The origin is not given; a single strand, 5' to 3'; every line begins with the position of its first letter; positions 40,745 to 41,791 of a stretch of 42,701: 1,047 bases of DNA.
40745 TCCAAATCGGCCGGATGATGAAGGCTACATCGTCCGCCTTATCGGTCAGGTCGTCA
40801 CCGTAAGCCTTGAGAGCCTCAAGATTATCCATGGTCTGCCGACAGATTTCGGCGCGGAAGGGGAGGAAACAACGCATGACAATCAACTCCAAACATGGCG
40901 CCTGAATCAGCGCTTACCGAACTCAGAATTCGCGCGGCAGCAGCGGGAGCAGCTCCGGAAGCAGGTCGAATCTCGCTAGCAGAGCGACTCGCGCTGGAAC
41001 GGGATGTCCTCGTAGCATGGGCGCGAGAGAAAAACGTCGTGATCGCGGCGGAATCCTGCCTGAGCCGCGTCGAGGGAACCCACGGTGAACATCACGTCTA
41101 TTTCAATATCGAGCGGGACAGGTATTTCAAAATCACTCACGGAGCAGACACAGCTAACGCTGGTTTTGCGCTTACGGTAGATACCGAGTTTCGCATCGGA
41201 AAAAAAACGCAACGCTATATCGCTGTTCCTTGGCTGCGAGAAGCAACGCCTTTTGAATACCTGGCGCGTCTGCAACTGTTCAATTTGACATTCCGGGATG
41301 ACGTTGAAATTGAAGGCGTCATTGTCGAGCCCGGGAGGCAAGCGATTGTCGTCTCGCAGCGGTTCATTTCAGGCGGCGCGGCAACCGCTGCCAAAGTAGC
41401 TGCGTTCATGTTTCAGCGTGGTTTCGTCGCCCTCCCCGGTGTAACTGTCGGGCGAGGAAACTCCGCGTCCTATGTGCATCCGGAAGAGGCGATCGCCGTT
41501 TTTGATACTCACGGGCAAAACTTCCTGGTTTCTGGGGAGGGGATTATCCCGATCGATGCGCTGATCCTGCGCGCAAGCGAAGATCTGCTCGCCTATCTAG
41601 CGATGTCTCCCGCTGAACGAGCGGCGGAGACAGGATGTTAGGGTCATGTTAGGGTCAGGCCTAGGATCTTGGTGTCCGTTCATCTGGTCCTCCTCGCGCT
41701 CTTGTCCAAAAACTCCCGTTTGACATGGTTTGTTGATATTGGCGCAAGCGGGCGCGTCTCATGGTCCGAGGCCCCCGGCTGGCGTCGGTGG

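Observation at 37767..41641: Candidate two-gene defence module: nuclease-methyltransferase-TRD enzyme with an overlapping kinase-like partner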

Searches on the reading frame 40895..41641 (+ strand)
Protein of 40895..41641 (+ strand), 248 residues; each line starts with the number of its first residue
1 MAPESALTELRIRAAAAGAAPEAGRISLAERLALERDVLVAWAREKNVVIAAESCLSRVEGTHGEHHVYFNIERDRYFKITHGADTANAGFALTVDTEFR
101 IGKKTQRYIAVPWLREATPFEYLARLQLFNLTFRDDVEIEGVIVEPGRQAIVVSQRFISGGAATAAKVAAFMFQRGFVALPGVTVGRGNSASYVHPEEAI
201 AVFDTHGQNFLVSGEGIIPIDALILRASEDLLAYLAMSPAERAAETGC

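Call 3: search_protein_families(library=pfam, proteins=[window:40895-41641:+], max_evalue=1)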
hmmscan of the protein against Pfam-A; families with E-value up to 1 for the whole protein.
window:40895-41641:+ (248 aa): 1 family
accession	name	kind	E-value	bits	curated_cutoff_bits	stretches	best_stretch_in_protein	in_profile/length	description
PF18762.7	Kinase-PolyVal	-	2.1e-09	38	27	1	118-224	56-156/160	Serine/Threonine/Tyrosine Kinase found in polyvalent proteins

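Call 4: search_protein_families(library=padloc, proteins=[window:40895-41641:+], max_evalue=1)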
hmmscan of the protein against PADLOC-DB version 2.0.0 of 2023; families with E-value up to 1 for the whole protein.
window:40895-41641:+ (248 aa): 0 families

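Call 5: search_protein_families(library=ncbifam, proteins=[window:40895-41641:+], max_evalue=1)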
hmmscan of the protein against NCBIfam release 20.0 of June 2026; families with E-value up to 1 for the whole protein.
window:40895-41641:+ (248 aa): 0 families

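Call 6: find_homologous_proteins(query=window:40895-41641:+, max_evalue=0.001)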
Query window:40895-41641:+ (248 aa): 40 proteins with E <= 0.001 among 8000 candidates.
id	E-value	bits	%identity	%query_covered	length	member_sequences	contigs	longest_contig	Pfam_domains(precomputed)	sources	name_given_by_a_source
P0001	3.9e-119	414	92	84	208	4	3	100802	PF18762.8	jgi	jgi:hypothetical protein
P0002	7.9e-118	410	75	100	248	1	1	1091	PF18762.8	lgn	-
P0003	7.8e-102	358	80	83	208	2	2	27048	PF18762.8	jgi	-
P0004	6.7e-96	338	63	100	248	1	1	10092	PF18762.8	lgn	-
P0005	2.8e-94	333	63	100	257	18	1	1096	PF18762.8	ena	-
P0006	4.0e-94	333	71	83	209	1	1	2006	PF18762.8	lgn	-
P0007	3.8e-91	323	62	100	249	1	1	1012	PF18762.8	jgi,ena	-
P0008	1.1e-90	321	61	100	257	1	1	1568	PF18762.8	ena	-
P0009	5.5e-88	312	60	100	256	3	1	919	PF18762.8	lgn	-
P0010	1.1e-87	312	60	100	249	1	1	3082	PF18762.8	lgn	-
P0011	3.9e-87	310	60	100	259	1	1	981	PF18762.8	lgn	-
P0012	9.8e-85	302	56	100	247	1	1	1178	PF18762.8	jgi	jgi:Serine/Threonine/Tyrosine Kinase found in polyvalent proteins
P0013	1.8e-79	285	56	100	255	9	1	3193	PF18762.8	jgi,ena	jgi:hypothetical protein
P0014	8.0e-76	273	67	76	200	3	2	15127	PF18762.8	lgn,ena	-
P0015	9.6e-76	272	66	76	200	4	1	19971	PF18762.8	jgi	jgi:hypothetical protein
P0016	1.5e-73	265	65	78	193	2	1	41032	PF18762.8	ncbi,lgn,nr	ncbi:MAG: Serine/Threonine/Tyrosine Kinase found in polyvalent protein [Chthoniobacter sp.]|nr:Serin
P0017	2.3e-73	265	65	75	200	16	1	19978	PF18762.8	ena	-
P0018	3.1e-73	264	53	100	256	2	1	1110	PF18762.8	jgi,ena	-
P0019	7.3e-73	263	70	71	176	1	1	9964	PF18762.8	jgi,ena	-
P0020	4.8e-71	257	56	86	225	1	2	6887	PF18762.8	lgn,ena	-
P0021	4.1e-69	251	67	70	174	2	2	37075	PF18762.8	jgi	jgi:hypothetical protein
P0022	1.5e-65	239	64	71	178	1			PF18762.8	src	-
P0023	5.1e-63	231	65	69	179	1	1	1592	PF18762.8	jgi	jgi:hypothetical protein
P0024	2.6e-60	222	58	75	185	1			PF18762.8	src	-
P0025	1.4e-59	220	66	66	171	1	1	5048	PF18762.8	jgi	jgi:hypothetical protein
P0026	1.0e-58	217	52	99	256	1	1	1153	PF18762.8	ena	-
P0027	5.8e-58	214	66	60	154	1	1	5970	PF18762.8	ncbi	-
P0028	6.4e-57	211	58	73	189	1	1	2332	PF18762.8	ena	-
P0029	8.2e-57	210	49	86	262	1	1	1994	PF18762.8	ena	-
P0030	2.6e-56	209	69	58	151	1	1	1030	PF18762.8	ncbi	-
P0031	7.9e-56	207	48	98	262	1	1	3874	PF18762.8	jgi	jgi:hypothetical protein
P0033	4.1e-55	205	58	69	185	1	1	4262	PF18762.8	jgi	jgi:hypothetical protein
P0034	8.5e-54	201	57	68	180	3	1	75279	PF18762.8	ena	-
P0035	9.0e-54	201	60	65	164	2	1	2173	PF18762.8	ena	-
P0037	4.5e-49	185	64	58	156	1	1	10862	PF18762.8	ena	-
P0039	2.4e-41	160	66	47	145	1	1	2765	PF18762.8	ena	-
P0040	5.7e-38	149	58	55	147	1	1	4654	PF18762.8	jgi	jgi:Serine/Threonine/Tyrosine Kinase found in polyvalent proteins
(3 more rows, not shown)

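Call 8: find_encoding_contigs(protein=P0001, flank=8000, max_places=4)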
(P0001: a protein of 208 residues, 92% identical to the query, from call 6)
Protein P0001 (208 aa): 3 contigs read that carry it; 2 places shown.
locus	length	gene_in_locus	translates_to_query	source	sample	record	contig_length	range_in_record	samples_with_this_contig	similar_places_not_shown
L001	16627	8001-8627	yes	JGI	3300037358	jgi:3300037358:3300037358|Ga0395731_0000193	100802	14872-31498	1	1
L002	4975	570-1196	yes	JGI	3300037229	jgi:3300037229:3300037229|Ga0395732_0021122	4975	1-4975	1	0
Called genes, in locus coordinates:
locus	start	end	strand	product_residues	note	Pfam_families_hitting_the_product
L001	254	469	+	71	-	-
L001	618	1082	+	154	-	PF22811:Zn_ribbon_NrdR, PF03477:ATP-cone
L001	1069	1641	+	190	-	-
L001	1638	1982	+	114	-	PF11969:DcpS_C, PF01230:HIT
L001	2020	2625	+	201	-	PF01330:RuvA_N, PF00633:HHH (faint), PF14520:HHH_5, PF07499:RuvA_C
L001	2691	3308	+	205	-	PF04028:DUF374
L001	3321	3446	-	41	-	-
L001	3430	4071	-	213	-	PF01464:SLT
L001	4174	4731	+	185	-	-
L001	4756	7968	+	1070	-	PF22240:ISP_coupler, PF02384:N6_Mtase (weak), PF18135:Type_ISP_C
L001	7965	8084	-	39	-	-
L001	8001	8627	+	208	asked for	PF18762:Kinase-PolyVal (weak)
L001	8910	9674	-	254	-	PF13476:AAA_23, PF02463:SMC_N (faint), PF13175:AAA_15 (weak), PF13555:AAA_29 (weak), PF00005:ABC_tran (faint), PF13175:AAA_15 (weak), PF13304:AAA_21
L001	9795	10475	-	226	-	PF00753:Lactamase_B, PF13483:Lactamase_B_3, PF12706:Lactamase_B_2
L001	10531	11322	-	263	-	PF00561:Abhydrolase_1 (faint), PF12695:Abhydrolase_5 (weak), PF12697:Abhydrolase_6, PF12146:Hydrolase_4 (weak)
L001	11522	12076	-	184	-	PF07638:Sigma70_ECF, PF08281:Sigma70_r4_2, PF04545:Sigma70_r4 (weak)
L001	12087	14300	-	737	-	PF00069:Pkinase, PF03109:ABC1 (faint), PF07714:PK_Tyr_Ser-Thr, PF07719:TPR_2 (faint), PF13374:TPR_10 (faint)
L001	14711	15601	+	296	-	PF01408:GFO_IDH_MocA (weak), PF02826:2-Hacid_dh_C (weak), PF03446:NAD_binding_2, PF03807:F420_oxidored, PF14833:NAD_binding_11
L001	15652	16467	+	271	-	PF02634:FdhD-NarQ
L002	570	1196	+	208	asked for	PF18762:Kinase-PolyVal (weak)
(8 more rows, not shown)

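Call 9: find_encoding_contigs(protein=P0016, flank=8000, max_places=3)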
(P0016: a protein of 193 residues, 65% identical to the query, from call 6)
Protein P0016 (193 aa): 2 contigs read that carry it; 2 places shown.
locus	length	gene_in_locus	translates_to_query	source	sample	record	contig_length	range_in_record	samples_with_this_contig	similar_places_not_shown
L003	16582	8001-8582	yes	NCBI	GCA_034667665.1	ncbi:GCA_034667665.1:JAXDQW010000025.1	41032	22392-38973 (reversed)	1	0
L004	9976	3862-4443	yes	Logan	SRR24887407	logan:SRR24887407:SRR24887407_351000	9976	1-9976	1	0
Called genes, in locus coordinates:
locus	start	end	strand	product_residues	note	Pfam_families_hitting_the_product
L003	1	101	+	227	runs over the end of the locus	-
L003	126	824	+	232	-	-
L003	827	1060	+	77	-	-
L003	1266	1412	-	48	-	-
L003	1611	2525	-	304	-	-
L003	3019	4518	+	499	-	PF00004:AAA, PF17862:AAA_lid_3 (faint)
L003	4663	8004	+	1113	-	PF22240:ISP_coupler, PF02384:N6_Mtase, PF18135:Type_ISP_C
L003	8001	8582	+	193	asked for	PF18762:Kinase-PolyVal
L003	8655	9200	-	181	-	PF14520:HHH_5 (faint), PF11798:IMS_HHH (faint), PF00633:HHH (weak), PF12836:HHH_3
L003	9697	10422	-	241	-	-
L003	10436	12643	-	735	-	PF14457:Prok-E2_A, PF00899:ThiF, PF14464:Prok-JAB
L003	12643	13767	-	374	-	-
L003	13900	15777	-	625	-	PF05876:GpA_ATPase, PF20454:GpA_nuclease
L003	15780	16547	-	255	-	-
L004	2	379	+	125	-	?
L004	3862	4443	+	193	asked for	PF18762:Kinase-PolyVal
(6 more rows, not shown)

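Call 10: find_encoding_contigs(protein=P0034, flank=8000, max_places=3)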
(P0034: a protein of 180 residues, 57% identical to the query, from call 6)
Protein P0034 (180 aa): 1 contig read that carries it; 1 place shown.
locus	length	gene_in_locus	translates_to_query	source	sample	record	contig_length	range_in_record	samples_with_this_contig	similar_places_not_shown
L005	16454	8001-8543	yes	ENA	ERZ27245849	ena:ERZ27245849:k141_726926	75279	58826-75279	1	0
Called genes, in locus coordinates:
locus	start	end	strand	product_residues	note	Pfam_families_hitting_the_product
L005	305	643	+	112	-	-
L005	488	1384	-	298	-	-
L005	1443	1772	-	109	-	-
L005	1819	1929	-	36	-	-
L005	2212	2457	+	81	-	-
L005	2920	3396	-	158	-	-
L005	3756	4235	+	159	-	-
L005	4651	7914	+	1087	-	PF22240:ISP_coupler, PF02384:N6_Mtase, PF18135:Type_ISP_C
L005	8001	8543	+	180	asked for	PF18762:Kinase-PolyVal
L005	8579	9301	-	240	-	-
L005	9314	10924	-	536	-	PF13671:AAA_33 (weak), PF00709:Adenylsucc_synt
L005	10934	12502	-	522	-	PF06114:Peptidase_M78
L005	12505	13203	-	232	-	-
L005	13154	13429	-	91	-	-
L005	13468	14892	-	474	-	PF02534:T4SS-DNA_transf, PF12696:TraG-D_C (weak), PF10412:TrwB_AAD_bind (weak)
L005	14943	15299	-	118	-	-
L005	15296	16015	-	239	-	PF01656:CbiA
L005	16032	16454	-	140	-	?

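Call 16: find_related_loci(query=A1, collection=genome_contigs, flank=6000)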
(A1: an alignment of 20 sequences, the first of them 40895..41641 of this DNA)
Query A1 (248 aa) in genome_contigs; peptide patterns used: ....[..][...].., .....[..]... (x = any residue, [..] = any of these).
127 stretches matched a pattern; 8 encode a relative of the query (tblastn E <= 1e-3); 8 distinct loci.
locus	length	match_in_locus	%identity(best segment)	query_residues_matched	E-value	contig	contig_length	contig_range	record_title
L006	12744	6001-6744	62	1-248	2e-97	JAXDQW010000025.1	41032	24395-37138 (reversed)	MAG: Chthoniobacter sp. isolate BP_744 scaffold_2057553, whole genome shotgun sequence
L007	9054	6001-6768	44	1-247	2e-60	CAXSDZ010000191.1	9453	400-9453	MAG: uncultured Chthoniobacteraceae bacterium isolate private_X16_metawrap_bin.15 genome assembly, contig: private_X16_m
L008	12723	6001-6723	40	3-245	8e-45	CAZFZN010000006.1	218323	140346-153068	MAG TPA_asm: uncultured Akkermansia sp. isolate binchicken_co179_123 genome assembly, contig: NODE_255_length_218323_cov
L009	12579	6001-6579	42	35-245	3e-44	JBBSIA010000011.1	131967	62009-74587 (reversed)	MAG: Chthoniobacterales bacterium isolate LS3_sbin.21 LS3_sbin.21_K_629060_L_131967_cov_78.9980, whole genome shotgun se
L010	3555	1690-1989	55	121-220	3e-29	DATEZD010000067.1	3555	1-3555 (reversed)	MAG TPA_asm: Candidatus Udaeobacter sp. isolate SMAG_U8465 k141_180378, whole genome shotgun sequence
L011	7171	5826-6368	31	35-221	4e-18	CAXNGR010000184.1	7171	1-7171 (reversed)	MAG: Verrucomicrobiaceae bacterium isolate MiH-22jul19-108 genome assembly, contig: MiH-22jul19-C24106, whole genome sho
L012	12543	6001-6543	31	35-221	5e-18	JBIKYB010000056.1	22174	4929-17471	MAG: Prosthecobacter sp. isolate ME2015-10-10_3300044731_group6_bin110 Rohwer_bin2784_scaffold_1350_c1, whole genome sho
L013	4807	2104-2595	30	2-185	6e-13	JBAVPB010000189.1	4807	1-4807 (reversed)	MAG: Chthoniobacteraceae bacterium isolate MFD00741_ilm_asm_bin14 k127_140418, whole genome shotgun sequence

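Call 20: find_encoding_contigs(protein=P0021, flank=8000, max_places=3)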
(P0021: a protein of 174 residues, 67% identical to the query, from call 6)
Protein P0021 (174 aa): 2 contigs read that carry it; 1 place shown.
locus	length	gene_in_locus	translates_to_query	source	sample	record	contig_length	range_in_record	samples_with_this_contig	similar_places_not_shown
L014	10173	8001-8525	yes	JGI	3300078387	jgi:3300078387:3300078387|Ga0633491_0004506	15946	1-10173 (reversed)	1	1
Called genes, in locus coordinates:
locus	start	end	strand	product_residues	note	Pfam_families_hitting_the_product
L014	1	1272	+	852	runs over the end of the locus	PF00675:Peptidase_M16, PF05193:Peptidase_M16_C, PF00675:Peptidase_M16, PF05193:Peptidase_M16_C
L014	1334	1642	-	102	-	PF00216:Bac_DNA_binding, PF18291:HU-HIG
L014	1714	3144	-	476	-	PF00089:Trypsin, PF13365:Trypsin_2, PF00595:PDZ, PF13180:PDZ_2, PF17820:PDZ_6, PF00595:PDZ (weak), PF13180:PDZ_2, PF17820:PDZ_6, +2 more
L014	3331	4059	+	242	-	PF24481:CT398_CC (weak), PF02591:Zn_ribbon_9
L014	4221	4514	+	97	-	-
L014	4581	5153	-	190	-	-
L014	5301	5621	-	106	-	-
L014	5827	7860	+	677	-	PF18135:Type_ISP_C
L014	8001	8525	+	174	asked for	PF18762:Kinase-PolyVal (weak)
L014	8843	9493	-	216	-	-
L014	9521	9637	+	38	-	-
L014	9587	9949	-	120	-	-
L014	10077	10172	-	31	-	?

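Call 21: find_encoding_contigs(protein=P0015, flank=8000, max_places=3)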
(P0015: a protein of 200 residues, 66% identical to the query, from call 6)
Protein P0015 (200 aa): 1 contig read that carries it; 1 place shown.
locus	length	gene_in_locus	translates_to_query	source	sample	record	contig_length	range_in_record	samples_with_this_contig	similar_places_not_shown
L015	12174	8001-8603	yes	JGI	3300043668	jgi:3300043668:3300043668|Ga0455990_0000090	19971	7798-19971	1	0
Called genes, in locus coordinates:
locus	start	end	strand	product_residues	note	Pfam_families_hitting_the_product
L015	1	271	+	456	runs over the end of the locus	PF13742:tRNA_anti_2, PF01336:tRNA_anti-codon, PF02601:Exonuc_VII_L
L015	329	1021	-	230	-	-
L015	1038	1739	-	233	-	PF07963:N_methyl (weak)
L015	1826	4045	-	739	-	PF22019:GlgB_N, PF02922:CBM_48, PF00128:Alpha-amylase, PF02806:Alpha-amylase_C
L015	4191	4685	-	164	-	-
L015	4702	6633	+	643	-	PF22240:ISP_coupler, PF02384:N6_Mtase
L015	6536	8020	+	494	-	PF18135:Type_ISP_C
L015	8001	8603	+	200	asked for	PF18762:Kinase-PolyVal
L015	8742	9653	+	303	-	PF00132:Hexapep (faint)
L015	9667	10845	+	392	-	PF00266:Aminotran_5, PF01212:Beta_elim_lyase, PF01041:DegT_DnrJ_EryC1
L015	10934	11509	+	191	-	PF10263:SprT-like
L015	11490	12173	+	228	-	?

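Call 22: find_encoding_contigs(protein=P0003, flank=8000, max_places=3)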
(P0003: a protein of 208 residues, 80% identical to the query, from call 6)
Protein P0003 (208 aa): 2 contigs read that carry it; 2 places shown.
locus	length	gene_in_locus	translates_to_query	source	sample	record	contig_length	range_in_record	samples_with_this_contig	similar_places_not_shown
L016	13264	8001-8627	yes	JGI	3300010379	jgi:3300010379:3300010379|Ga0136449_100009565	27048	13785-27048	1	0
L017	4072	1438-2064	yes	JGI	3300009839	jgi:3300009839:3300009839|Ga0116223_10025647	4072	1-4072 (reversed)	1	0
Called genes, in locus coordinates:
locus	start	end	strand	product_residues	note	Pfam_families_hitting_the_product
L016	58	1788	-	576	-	PF25064:ARM_TT21_5th (faint), PF09976:TPR_21 (faint), PF25063:ARM_TT21_C (weak), PF13432:TPR_16 (weak), PF14559:TPR_19 (weak), PF00515:TPR_1 (weak), PF07719:TPR_2 (weak), PF13181:TPR_8 (weak), +15 more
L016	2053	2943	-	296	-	PF01634:HisG, PF08029:HisG_C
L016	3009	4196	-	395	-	-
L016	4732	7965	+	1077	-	PF22240:ISP_coupler, PF02384:N6_Mtase (weak), PF18135:Type_ISP_C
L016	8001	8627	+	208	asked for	PF18762:Kinase-PolyVal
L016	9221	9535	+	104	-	-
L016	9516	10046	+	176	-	PF19502:DUF6036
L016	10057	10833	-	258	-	PF01738:DLH, PF12146:Hydrolase_4 (faint), PF00561:Abhydrolase_1 (faint), PF02230:Abhydrolase_2 (faint), PF00326:Peptidase_S9 (weak)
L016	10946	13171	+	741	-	PF08306:Glyco_hydro_98M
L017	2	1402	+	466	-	?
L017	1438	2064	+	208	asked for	PF18762:Kinase-PolyVal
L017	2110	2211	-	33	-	-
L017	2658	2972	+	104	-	-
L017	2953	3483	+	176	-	PF19502:DUF6036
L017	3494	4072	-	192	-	?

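Call 24: predict_structure(alignment_id=A1)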
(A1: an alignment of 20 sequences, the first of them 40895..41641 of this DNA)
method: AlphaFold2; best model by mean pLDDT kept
length: 248 residues; sequences in the alignment: 20
mean_pLDDT: 90.7   pTM: 0.89
mean pLDDT of the five models: 90.7, 90.2, 89.3, 88.9, 88.7
residues with pLDDT >= 90: 176; 70-90: 65; 50-70: 7; < 50: 0
segments of 3 or more residues with pLDDT < 50: none
pLDDT, mean of each block of 10 residues (from residue 1): 92 81 73 94 96 87 83 92 88 93 93 94 96 94 95 92 94 96 82 95 90 91 93 94 88
secondary structure, 60 per line:
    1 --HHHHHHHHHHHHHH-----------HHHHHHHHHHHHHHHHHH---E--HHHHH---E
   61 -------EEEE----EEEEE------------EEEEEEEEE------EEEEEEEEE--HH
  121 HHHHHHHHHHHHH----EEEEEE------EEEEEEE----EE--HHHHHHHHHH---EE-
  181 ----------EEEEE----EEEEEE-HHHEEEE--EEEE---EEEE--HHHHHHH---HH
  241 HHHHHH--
elements in order: H3-16 H28-45 H52-56 E68-71 E76-80 E93-101 E108-116 H119-133 E138-143 E150-156 H165-174 E191-195 E200-205 E210-213 E216-219 E223-226 H229-235 H239-246

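Call 26: search_solved_structures(query=A1, max_evalue=10)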
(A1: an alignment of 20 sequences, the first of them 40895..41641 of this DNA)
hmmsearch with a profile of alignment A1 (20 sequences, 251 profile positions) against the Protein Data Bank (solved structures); distinct sequences matched with E-value up to 10: 2.
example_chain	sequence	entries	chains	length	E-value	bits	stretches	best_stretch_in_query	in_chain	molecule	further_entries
5cnj_A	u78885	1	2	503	1.2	11.4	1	126-183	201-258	Metabotropic glutamate receptor 2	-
4xaq_A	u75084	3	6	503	1.2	11.4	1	126-183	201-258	Metabotropic glutamate receptor 2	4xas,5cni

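Call 27: fold_search(model_id=the predicted structure, library=pdb)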
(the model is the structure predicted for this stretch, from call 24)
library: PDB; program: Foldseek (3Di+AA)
matches with E <= 10: 529; with E <= 0.001: 0
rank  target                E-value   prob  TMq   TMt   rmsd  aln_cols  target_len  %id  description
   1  7nzn                  1.9e-02  0.54  0.24  0.22  17.1       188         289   15  Structure of RET kinase domain bound to inhibitor JB-48 (released 2022-02-09)
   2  6i83                  1.9e-02  0.41  0.19  0.17  16.5       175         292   15  Crystal structure of phosphorylated RET V804M tyrosine kinase domain complexed with PDD00018366 (released 2020-03-11)
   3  7du8_B                2.3e-02  0.41  0.21  0.20  17.3       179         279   15  Crystal structure of human Proto-oncogene tyrosine-protein kinase receptor Ret in complex with Selpercatinib (released 2022-02-02)
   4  7ju5_A                2.6e-02  0.28  0.19  0.17  16.8       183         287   14  Structure of RET protein tyrosine kinase in complex with pralsetinib (released 2020-11-11)
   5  7du9_B                2.7e-02  0.28  0.19  0.18  17.4       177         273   14  Crystal structure of human Proto-oncogene tyrosine-protein kinase receptor Ret in complex with Pralsetinib (released 2022-01-12)
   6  4yff_A                3.1e-02  0.25  0.19  0.18  15.1       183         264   12  TNNI3K complexed with inhibitor 2 (released 2015-09-23)
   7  4cki                  4.1e-02  0.21  0.19  0.17  17.1       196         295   15  Crystal Structure of oncogenic RET tyrosine kinase M918T bound to adenosine (released 2014-03-05)
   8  6joj                  1.2e-01  0.13  0.19  0.16  16.8       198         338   11  Crystal structure of PDGFRA T674I in complex with crenolanib by soaking (released 2020-03-25)
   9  1o6y                  1.4e-01  0.16  0.20  0.19  17.2       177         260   15  Catalytic domain of PknB kinase from Mycobacterium tuberculosis (released 2003-01-30)
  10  8b8n                  1.5e-01  0.10  0.18  0.17  18.5       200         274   10  Crystal structure of JAK2 JH2-V617F in complex with Cdk2 inhibitor IV (released 2023-02-01)
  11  1nxk_B                1.7e-01  0.11  0.20  0.18  16.2       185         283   17  Crystal structure of staurosporine bound to MAP KAP kinase 2 (released 2003-10-14)
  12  7ju6_B                1.8e-01  0.12  0.21  0.19  16.8       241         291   13  Structure of RET protein tyrosine kinase in complex with selpercatinib (released 2020-11-11)
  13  3vhe                  1.8e-01  0.11  0.19  0.16  17.9       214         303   13  Crystal structure of human VEGFR2 kinase domain with a novel pyrrolopyrimidine inhibitor. (released 2011-11-02)
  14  4trl                  2.2e-01  0.12  0.19  0.17  14.6       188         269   11  Structure of Ephrin type-A receptor 2 (released 2014-07-02)
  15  2ogv                  2.2e-01  0.11  0.19  0.16  18.7       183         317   11  Crystal Structure of the Autoinhibited Human c-Fms Kinase Domain (released 2007-02-06)
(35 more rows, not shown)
